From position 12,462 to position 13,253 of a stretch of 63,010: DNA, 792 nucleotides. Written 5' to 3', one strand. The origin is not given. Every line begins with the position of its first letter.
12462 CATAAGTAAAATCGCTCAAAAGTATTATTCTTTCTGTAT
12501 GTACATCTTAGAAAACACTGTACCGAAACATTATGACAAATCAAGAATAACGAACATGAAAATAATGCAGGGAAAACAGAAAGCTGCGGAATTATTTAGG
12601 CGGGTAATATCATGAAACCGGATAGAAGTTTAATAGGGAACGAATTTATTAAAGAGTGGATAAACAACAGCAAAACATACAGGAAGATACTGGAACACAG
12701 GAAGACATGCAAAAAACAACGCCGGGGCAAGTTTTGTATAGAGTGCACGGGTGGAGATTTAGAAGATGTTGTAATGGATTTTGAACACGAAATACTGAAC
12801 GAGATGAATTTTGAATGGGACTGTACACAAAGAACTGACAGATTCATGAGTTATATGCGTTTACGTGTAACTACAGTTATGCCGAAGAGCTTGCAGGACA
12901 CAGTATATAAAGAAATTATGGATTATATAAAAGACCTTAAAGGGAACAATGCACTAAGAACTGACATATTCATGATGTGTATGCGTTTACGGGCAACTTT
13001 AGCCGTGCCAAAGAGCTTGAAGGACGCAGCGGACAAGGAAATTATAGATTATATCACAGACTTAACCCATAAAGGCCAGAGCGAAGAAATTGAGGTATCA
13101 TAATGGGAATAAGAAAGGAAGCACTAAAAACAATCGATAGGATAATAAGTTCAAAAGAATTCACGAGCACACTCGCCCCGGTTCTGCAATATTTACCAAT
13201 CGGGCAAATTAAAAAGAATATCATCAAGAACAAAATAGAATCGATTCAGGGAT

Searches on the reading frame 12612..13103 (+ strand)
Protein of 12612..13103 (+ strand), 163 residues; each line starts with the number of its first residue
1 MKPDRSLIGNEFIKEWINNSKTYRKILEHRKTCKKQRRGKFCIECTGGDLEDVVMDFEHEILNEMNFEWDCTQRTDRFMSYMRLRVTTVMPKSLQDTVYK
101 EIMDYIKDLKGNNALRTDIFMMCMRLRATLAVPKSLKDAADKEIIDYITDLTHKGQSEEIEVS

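Call 17: search_protein_families(library=pfam, proteins=[window:12612-13103:+], max_evalue=0.01)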
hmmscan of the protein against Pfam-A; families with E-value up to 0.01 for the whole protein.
window:12612-13103:+ (163 aa): 1 family
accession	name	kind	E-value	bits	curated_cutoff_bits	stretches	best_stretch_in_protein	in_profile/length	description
PF08986.15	DUF1889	-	0.00011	22.5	26.9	0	127-160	16-49/96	Domain of unknown function (DUF1889)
